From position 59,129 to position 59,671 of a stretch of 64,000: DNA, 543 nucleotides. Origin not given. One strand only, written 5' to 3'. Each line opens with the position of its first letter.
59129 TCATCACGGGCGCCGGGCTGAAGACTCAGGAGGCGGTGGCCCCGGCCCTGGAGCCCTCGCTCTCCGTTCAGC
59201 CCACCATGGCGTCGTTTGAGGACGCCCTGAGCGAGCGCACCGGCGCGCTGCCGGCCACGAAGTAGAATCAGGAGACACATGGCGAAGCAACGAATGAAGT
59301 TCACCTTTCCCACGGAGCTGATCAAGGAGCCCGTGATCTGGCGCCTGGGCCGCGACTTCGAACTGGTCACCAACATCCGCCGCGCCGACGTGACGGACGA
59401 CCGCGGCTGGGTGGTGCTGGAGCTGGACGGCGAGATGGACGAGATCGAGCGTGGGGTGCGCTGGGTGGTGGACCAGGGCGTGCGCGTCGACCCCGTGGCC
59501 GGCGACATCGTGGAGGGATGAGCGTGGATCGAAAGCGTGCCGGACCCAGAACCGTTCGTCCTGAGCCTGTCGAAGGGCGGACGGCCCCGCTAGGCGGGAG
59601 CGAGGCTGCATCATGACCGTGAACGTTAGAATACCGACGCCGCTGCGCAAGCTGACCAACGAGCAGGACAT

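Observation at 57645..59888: SAM-I riboswitch gating a ThrC-like / stand-alone NIL / MoaD-like trio: candidate thiocarboxylate route to homocysteine with an unassigned NIL component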

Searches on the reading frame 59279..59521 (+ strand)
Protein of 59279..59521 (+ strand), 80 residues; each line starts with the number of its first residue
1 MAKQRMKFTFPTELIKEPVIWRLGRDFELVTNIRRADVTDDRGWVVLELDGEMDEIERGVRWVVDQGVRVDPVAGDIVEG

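Call 3: search_protein_families(library=pfam, proteins=[window:59279-59521:+], max_evalue=0.01)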
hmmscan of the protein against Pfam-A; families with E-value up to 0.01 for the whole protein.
window:59279-59521:+ (80 aa): 1 family
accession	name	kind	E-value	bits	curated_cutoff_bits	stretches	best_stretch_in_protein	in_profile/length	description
PF09383.16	NIL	-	1.3e-12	47.9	24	1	5-70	2-71/73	NIL domain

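Call 4: search_protein_families(library=ncbifam, proteins=[window:59279-59521:+], max_evalue=0.01)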
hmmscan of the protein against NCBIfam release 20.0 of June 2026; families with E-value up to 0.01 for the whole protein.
window:59279-59521:+ (80 aa): 0 families

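Call 7: find_homologous_proteins(query=window:59279-59521:+)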
Query window:59279-59521:+ (80 aa): 2102 proteins with E <= 0.001 among 2103 candidates; the best 120 are listed.
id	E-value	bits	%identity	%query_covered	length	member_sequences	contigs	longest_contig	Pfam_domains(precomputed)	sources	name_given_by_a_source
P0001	1.4e-45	170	100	100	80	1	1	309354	PF09383.17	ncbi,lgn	ncbi:MAG: NIL domain-containing protein [Dehalococcoidia bacterium]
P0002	1.1e-44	167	98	100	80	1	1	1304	PF09383.17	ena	-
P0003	5.6e-43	162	95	100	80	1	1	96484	PF09383.17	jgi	jgi:hypothetical protein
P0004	9.9e-43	161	94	100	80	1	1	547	PF09383.17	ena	-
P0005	1.9e-42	160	93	100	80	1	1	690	PF09383.17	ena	-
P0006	2.1e-42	160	93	100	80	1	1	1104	PF09383.17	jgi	-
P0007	2.3e-42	160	93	100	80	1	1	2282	PF09383.17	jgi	-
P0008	3.2e-42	159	93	100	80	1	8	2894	PF09383.17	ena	-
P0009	3.5e-42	159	93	100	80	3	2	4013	PF09383.17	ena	-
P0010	5.1e-42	159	91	100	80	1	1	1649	PF09383.17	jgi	-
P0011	6.3e-42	158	91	100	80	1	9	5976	PF09383.17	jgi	jgi:hypothetical protein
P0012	1.4e-41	157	90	100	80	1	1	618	PF09383.17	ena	-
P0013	1.4e-41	157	91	100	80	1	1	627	PF09383.17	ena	-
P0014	2.0e-41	157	90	100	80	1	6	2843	PF09383.17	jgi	-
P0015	2.2e-41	157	90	100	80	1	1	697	PF09383.17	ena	-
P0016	2.4e-41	157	90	100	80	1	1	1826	PF09383.17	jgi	-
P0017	2.5e-41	157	90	100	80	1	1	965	PF09383.17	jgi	jgi:hypothetical protein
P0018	3.0e-41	156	91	100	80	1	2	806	PF09383.17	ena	-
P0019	4.2e-41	156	90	100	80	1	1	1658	PF09383.17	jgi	jgi:hypothetical protein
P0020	5.1e-41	155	88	100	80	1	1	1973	PF09383.17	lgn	-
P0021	6.8e-41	155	89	100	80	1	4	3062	PF09383.17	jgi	jgi:ABC-type methionine transport system ATPase subunit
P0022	7.8e-41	155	88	100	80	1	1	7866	PF09383.17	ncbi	-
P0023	1.0e-40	155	90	100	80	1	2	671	PF09383.17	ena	-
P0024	1.0e-40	155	90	100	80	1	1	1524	PF09383.17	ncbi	-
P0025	1.1e-40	154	90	100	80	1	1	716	PF09383.17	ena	-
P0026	1.4e-40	154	86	100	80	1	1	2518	PF09383.17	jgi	jgi:hypothetical protein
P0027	1.6e-40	154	90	100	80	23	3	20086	PF09383.17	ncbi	-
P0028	1.9e-40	154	89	100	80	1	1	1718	PF09383.17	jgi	-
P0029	2.7e-40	153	89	100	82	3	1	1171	PF09383.17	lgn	-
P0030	2.9e-40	153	89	100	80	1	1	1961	PF09383.17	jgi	jgi:hypothetical protein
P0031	3.0e-40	153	89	100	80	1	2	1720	PF09383.17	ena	-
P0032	3.2e-40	153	88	100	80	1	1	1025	PF09383.17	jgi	jgi:ABC-type methionine transport system ATPase subunit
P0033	3.3e-40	153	86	100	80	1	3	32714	PF09383.17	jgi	jgi:ABC-type methionine transport system ATPase subunit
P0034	4.1e-40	153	88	100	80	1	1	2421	PF09383.17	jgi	jgi:hypothetical protein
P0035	4.4e-40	153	85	100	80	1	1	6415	PF09383.17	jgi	jgi:ABC-type methionine transport system ATPase subunit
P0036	4.9e-40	152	85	100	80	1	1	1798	PF09383.17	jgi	jgi:ABC-type methionine transport system ATPase subunit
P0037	5.2e-40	152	89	100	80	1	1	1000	PF09383.17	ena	-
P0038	5.5e-40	152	86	100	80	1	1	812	PF09383.17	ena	-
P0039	5.6e-40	152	88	100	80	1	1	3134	PF09383.17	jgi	-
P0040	6.1e-40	152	84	100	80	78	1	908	PF09383.17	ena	-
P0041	7.8e-40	152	86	100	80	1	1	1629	PF09383.17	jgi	jgi:hypothetical protein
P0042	7.9e-40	152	88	100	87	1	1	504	PF09383.17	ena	-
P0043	8.4e-40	152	85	100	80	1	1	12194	PF09383.17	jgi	jgi:hypothetical protein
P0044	8.6e-40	152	88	100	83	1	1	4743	PF09383.17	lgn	-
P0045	9.3e-40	151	86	100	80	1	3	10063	PF09383.17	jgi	jgi:hypothetical protein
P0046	9.4e-40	151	88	100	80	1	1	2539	PF09383.17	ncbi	ncbi:MAG: NIL domain-containing protein [Dehalococcoidia bacterium]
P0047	1.0e-39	151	84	100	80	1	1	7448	PF09383.17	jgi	jgi:ABC-type methionine transport system ATPase subunit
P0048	1.0e-39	151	88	100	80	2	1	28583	PF09383.17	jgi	jgi:hypothetical protein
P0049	1.1e-39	151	89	100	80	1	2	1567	PF09383.17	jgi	jgi:hypothetical protein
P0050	1.2e-39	151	85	100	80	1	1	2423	PF09383.17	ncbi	-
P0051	1.5e-39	151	88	100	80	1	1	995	PF09383.17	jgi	jgi:hypothetical protein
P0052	1.6e-39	151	86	100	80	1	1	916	PF09383.17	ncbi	-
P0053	1.7e-39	151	88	100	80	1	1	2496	PF09383.17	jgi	jgi:hypothetical protein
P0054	1.8e-39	151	83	100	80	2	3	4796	PF09383.17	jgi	jgi:hypothetical protein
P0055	1.9e-39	150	89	100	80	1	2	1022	PF09383.17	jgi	jgi:hypothetical protein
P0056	2.0e-39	150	86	100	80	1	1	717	PF09383.17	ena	-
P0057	2.1e-39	150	88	100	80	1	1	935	PF09383.17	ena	-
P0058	2.2e-39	150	85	100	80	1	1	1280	PF09383.17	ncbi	-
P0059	2.4e-39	150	85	100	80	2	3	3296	PF09383.17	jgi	jgi:ABC-type methionine transport system ATPase subunit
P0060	2.8e-39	150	88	100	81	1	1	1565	PF09383.17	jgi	-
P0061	3.0e-39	150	88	100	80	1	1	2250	PF09383.17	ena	-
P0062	3.2e-39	150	86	100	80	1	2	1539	PF09383.17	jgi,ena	-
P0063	3.6e-39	150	86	100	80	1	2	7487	PF09383.17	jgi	jgi:ABC-type methionine transport system ATPase subunit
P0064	3.8e-39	150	88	100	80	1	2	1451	PF09383.17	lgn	-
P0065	4.2e-39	149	84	100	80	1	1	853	PF09383.17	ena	-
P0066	4.3e-39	149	85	100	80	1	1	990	PF09383.17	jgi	jgi:hypothetical protein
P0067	4.6e-39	149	83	100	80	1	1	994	PF09383.17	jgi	jgi:hypothetical protein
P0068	4.8e-39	149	86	100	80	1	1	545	PF09383.17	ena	-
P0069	4.8e-39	149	85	100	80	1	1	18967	PF09383.17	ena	-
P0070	4.8e-39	149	84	100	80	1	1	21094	PF09383.17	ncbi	-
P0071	5.2e-39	149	86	100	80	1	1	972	PF09383.17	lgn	-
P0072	6.1e-39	149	86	100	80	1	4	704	PF09383.17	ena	-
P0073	6.3e-39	149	83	100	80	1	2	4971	PF09383.17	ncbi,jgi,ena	-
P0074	6.3e-39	149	83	100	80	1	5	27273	PF09383.17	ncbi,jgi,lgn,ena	jgi:hypothetical protein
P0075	6.4e-39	149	86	100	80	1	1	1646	PF09383.17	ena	-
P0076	6.6e-39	149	85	100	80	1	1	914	PF09383.17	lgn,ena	-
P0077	7.2e-39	149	88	100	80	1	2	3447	PF09383.17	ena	-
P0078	7.9e-39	149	85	100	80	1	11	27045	PF09383.17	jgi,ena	jgi:ABC-type methionine transport system ATPase subunit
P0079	8.0e-39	148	92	94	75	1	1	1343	PF09383.17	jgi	jgi:hypothetical protein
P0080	8.7e-39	148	88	100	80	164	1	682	PF09383.17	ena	-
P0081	9.1e-39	148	84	100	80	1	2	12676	PF09383.17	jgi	-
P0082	9.2e-39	148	84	100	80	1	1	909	PF09383.17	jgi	-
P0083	9.4e-39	148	86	100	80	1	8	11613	PF09383.17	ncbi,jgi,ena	-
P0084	9.6e-39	148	85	100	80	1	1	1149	PF09383.17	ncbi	-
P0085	1.0e-38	148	85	100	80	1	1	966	PF09383.17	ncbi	-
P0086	1.1e-38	148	84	100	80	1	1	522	PF09383.17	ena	-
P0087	1.1e-38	148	85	100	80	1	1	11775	PF09383.17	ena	-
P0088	1.3e-38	148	85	100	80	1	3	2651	PF09383.17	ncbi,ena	-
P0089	1.4e-38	148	85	100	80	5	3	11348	PF09383.17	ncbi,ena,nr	ncbi:MAG: NIL domain-containing protein [Chloroflexi bacterium]|nr:NIL domain-containing protein [Ch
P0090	1.4e-38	148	86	100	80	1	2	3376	PF09383.17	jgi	-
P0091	1.4e-38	148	86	100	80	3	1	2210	PF09383.17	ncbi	-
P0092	1.4e-38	148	83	100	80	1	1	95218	PF09383.17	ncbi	ncbi:MAG: NIL domain-containing protein [Dehalococcoidia bacterium]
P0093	1.4e-38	148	85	100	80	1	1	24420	PF09383.17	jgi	jgi:hypothetical protein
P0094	1.5e-38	148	85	100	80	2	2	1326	PF09383.17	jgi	-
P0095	1.7e-38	147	85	100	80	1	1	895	PF09383.17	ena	-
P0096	1.7e-38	147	85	100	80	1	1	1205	PF09383.17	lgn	-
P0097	1.8e-38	147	85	100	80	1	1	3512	PF09383.17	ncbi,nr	ncbi:MAG: NIL domain-containing protein [Chloroflexi bacterium]|nr:NIL domain-containing protein [Ch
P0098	1.9e-38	147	81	100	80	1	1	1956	PF09383.17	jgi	-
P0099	1.9e-38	147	83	100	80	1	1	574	PF09383.17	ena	-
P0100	1.9e-38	147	85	100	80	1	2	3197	PF09383.17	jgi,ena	jgi:hypothetical protein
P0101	2.0e-38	147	91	94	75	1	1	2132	PF09383.17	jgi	jgi:hypothetical protein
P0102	2.0e-38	147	83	100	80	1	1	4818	PF09383.17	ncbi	-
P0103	2.0e-38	147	88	100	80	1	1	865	PF09383.17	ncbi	-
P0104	2.1e-38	147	83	100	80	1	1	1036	PF09383.17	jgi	jgi:hypothetical protein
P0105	2.1e-38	147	81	100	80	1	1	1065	PF09383.17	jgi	jgi:hypothetical protein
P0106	2.1e-38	147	81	100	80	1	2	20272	PF09383.17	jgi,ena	-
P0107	2.1e-38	147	85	100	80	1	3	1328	PF09383.17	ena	-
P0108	2.2e-38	147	85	100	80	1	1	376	PF09383.17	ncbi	-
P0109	2.2e-38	147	83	100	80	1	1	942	PF09383.17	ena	-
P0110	2.3e-38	147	84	100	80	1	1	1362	PF09383.17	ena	-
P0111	2.4e-38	147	83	100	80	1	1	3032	PF09383.17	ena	-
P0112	2.4e-38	147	85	100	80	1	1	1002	PF09383.17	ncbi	-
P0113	2.4e-38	147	84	100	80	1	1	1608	PF09383.17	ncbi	-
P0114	2.8e-38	147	85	100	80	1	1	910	PF09383.17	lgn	-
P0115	2.8e-38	147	81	100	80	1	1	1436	PF09383.17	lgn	-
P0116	3.0e-38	147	84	100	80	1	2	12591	PF09383.17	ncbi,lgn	-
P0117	3.1e-38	147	85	100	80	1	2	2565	PF09383.17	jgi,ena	-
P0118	3.3e-38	147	84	100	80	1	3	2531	PF09383.17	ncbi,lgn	-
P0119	3.4e-38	146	85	100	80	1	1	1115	PF09383.17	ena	-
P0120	3.6e-38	146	83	100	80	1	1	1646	PF09383.17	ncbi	-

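Call 16: find_encoding_contigs(protein=P0001, flank=10000, max_places=3)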
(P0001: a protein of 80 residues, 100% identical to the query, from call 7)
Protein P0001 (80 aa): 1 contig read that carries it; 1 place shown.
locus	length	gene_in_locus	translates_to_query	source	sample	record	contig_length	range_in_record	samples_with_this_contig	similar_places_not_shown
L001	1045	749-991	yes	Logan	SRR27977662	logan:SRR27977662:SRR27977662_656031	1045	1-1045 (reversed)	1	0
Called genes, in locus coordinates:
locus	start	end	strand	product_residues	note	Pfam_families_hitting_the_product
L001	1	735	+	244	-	?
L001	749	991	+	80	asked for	PF09383:NIL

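Call 18: search_solved_structures(query=window:59279-59521:+, max_evalue=1, show_alignments=4)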
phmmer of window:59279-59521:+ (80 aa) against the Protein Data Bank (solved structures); distinct sequences matched with E-value up to 1: 0.

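Call 19: find_encoding_contigs(protein=P0003, flank=10000, max_places=2)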
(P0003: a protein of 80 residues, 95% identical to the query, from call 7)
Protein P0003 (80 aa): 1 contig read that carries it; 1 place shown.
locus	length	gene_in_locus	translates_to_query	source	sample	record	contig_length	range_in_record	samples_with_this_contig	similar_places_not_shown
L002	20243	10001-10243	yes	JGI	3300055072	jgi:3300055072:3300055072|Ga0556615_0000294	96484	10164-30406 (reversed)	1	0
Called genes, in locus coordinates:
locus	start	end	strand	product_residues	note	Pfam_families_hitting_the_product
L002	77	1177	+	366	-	PF06071:YchF-GTPase_C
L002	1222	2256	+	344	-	PF08240:ADH_N, PF00107:ADH_zinc_N, PF13602:ADH_zinc_N_2 (weak)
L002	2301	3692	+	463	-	PF08245:Mur_ligase_M, PF08353:MurT_C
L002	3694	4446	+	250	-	PF07685:GATase_3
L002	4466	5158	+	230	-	PF08534:Redoxin, PF00578:AhpC-TSA, PF00085:Thioredoxin (weak), PF13905:Thioredoxin_8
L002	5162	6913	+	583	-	PF05140:ResB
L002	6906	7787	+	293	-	PF01790:LGT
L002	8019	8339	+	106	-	PF12802:MarR_2 (weak), PF13412:HTH_24 (weak), PF08279:HTH_11 (weak)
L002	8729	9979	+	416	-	PF05810:NinF (weak), PF00291:PALP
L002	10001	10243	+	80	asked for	PF09383:NIL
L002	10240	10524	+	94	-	PF02597:ThiS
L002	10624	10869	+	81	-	-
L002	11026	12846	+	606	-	PF03460:NIR_SIR_ferr, PF01077:NIR_SIR, PF03460:NIR_SIR_ferr, PF01077:NIR_SIR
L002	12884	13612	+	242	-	PF01507:PAPS_reduct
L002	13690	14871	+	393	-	PF14306:PUA_2, PF01747:ATP-sulfurylase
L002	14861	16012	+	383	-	PF02690:Na_Pi_cotrans (weak)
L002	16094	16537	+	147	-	PF02082:Rrf2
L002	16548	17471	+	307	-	PF00291:PALP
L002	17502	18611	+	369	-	PF02597:ThiS, PF00899:ThiF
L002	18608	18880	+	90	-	PF02597:ThiS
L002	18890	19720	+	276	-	PF00581:Rhodanese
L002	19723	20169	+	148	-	PF03061:4HBT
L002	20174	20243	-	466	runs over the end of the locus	PF01425:Amidase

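Call 20: find_encoding_contigs(protein=P0092, flank=10000, max_places=2)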
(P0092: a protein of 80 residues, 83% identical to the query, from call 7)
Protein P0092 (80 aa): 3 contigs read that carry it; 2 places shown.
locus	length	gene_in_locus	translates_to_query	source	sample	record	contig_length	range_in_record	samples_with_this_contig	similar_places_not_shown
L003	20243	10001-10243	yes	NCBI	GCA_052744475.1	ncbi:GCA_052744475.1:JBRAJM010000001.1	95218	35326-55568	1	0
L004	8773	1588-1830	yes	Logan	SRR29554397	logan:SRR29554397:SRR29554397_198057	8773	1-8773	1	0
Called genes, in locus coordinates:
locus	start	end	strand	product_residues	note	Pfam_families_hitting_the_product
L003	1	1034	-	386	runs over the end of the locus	PF02653:BPD_transp_2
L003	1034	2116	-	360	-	PF02653:BPD_transp_2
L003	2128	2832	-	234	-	PF00005:ABC_tran, PF02463:SMC_N (faint), PF13304:AAA_21 (faint)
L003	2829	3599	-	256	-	PF00005:ABC_tran, PF13304:AAA_21, PF12399:BCA_ABC_TP_C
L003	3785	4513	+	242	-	PF02163:Peptidase_M50 (weak)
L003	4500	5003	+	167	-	PF01966:HD (weak)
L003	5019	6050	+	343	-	PF03446:NAD_binding_2 (weak), PF03807:F420_oxidored (weak), PF02153:PDH_N, PF20463:PDH_C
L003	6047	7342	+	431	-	PF00275:EPSP_synthase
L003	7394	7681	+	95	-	PF04025:RemA-like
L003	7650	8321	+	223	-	PF00625:Guanylate_kin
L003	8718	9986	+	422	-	PF05810:NinF, PF00291:PALP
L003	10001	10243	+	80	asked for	PF09383:NIL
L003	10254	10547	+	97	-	PF02597:ThiS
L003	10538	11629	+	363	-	PF02597:ThiS, PF00899:ThiF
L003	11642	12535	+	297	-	PF00291:PALP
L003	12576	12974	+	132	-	PF01398:JAB (faint), PF14464:Prok-JAB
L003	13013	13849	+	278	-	PF00809:Pterin_bind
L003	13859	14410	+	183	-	PF01288:HPPK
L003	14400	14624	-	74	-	-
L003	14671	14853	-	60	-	PF03966:Trm112p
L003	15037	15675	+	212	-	-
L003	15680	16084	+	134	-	PF13380:CoA_binding_2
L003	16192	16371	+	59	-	-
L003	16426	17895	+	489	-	PF13522:GATase_6, PF13537:GATase_7, PF00156:Pribosyltran (weak)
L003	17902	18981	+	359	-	PF00586:AIRS, PF02769:AIRS_C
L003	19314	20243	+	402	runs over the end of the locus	PF01555:N6_N4_Mtase (weak), PF01170:UPF0020 (faint)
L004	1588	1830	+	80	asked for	PF09383:NIL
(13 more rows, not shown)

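Call 27: search_protein_representatives(protein=window:59279-59521:+)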
Query: 80 residues. Proteins with E-value up to 0.001 (for the whole library): 882; up to 1e-10: 247; up to 1e-30: 2. The best 150 are listed.
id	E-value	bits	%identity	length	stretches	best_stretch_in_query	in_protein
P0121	2.4e-33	129.4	40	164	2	1-75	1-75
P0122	9.5e-32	124.3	70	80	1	1-80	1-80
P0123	1.4e-30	120.6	68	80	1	1-80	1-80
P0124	2.8e-28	113.3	64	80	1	1-80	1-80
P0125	1.5e-25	104.6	56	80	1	1-80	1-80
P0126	4.3e-25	103.1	57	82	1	1-79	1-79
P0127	1.1e-24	101.8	59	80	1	1-80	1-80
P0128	3.9e-24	100.1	39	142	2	3-70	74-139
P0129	4.1e-24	100.0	65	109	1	1-80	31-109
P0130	9.7e-24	98.8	70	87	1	1-66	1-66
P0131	4.4e-23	96.7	59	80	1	1-80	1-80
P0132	6.0e-23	96.3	57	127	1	1-79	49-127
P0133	1.2e-22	95.4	56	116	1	2-79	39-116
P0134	1.8e-22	94.8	59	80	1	1-80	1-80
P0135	2.0e-22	94.6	53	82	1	3-78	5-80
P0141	3.6e-21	90.6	60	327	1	1-80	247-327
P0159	5.1e-18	80.6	66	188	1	3-61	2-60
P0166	1.8e-17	78.8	54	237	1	1-72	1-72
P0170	4.6e-17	77.5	49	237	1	4-79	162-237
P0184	6.2e-16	73.9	45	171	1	3-78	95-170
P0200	4.1e-15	71.3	42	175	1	3-79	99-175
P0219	1.7e-14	69.3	47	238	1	4-79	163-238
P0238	5.3e-14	67.8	47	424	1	2-80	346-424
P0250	1.3e-13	66.5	46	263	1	5-73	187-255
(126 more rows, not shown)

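Call 28: search_protein_families(library=pfam, proteins=[P0238, P0141, P0166, P0170, P0219, P0250, P0159, P0121, P0184, P0200], max_evalue=0.001)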
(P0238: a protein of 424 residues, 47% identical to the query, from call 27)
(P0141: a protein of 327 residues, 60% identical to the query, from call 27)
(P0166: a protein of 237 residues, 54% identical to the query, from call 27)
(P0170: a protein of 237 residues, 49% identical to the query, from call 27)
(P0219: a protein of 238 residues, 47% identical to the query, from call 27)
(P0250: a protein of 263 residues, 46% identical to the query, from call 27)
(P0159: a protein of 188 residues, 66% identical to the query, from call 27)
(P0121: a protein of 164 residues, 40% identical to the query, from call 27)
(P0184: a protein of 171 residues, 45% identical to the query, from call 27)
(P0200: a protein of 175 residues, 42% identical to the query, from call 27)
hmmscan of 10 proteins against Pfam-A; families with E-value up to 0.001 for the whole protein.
P0238 (424 aa): 4 families
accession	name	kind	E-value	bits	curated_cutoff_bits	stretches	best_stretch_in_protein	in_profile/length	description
PF22725.1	GFO_IDH_MocA_C3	-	2.1e-18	66.9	27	1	133-247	3-124/124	GFO/IDH/MocA C-terminal domain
PF01408.29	GFO_IDH_MocA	-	1e-17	65.3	24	1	5-123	1-120/120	Oxidoreductase family, NAD-binding Rossmann fold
PF09383.16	NIL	-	1.1e-11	44.9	24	1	349-414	2-71/73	NIL domain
PF02894.22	GFO_IDH_MocA_C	-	7.1e-08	32.9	22.9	1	158-328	29-218/218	Oxidoreductase family, C-terminal alpha/beta domain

P0141 (327 aa): 2 families
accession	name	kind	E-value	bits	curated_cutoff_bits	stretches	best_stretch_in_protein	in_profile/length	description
PF00291.31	PALP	-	9.5e-38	130.6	35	1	3-201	107-295/295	Pyridoxal-phosphate dependent enzyme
PF09383.16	NIL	-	9.4e-14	51.5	24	1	252-317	3-72/73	NIL domain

P0166 (237 aa): 5 families
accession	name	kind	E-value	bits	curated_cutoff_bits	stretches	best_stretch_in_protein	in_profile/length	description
PF00583.31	Acetyltransf_1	-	4.5e-12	46.7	20.7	1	140-225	34-116/116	Acetyltransferase (GNAT) family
PF13508.13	Acetyltransf_7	-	1.4e-09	38.6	27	1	142-226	6-83/84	Acetyltransferase (GNAT) domain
PF13673.13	Acetyltransf_10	-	3.6e-08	33.9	23.6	1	141-226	33-108/128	Acetyltransferase (GNAT) domain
PF09383.16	NIL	-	1.2e-07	31.9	24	1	4-70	1-71/73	NIL domain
PF08445.16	FR47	-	4.5e-07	30.2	22.1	1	167-228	20-80/86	FR47-like protein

P0170 (237 aa): 2 families
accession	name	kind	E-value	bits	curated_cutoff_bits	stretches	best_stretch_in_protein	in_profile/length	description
PF14464.11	Prok-JAB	-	6.3e-19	68.4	25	1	7-123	3-102/114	Prokaryotic homologs of the JAB domain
PF09383.16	NIL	-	8.1e-16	58.1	24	1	164-229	3-72/73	NIL domain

P0219 (238 aa): 3 families
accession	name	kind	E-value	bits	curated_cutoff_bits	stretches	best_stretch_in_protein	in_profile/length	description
PF00291.31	PALP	-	5.8e-21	75.5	35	1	25-127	64-166/295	Pyridoxal-phosphate dependent enzyme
PF09383.16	NIL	-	7e-09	35.9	24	1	166-230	4-72/73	NIL domain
PF02597.26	ThiS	-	2.1e-05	25.4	22.5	1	111-156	28-76/76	ThiS family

P0250 (263 aa): 1 family
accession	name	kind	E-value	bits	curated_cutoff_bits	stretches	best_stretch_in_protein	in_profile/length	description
PF09383.16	NIL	-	5.2e-13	49.1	24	1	188-253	3-72/73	NIL domain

P0159 (188 aa): 1 family
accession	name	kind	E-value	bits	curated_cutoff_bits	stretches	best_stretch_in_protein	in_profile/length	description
PF09383.16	NIL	-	4.9e-11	42.8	24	1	4-60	2-62/73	NIL domain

P0121 (164 aa): 2 families
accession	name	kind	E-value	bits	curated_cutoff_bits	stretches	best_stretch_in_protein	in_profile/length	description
PF09383.16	NIL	-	8.8e-35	118.9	24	2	5-72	2-73/73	NIL domain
PF23050.1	KH_N4BP1_1st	-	1.8e-06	28.4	27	0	32-64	29-61/65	N4BP1, first type I KH-domain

P0184 (171 aa): 2 families
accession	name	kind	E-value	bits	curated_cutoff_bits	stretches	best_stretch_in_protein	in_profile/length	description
PF09383.16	NIL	-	7e-15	55.1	24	1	96-163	1-72/73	NIL domain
PF02597.26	ThiS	-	9.8e-15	55.3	22.5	1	5-91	1-76/76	ThiS family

P0200 (175 aa): 2 families
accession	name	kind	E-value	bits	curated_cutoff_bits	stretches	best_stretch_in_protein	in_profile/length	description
PF02597.26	ThiS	-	4.4e-14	53.2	22.5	1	5-91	1-76/76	ThiS family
PF09383.16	NIL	-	2.1e-13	50.3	24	1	103-167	4-72/73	NIL domain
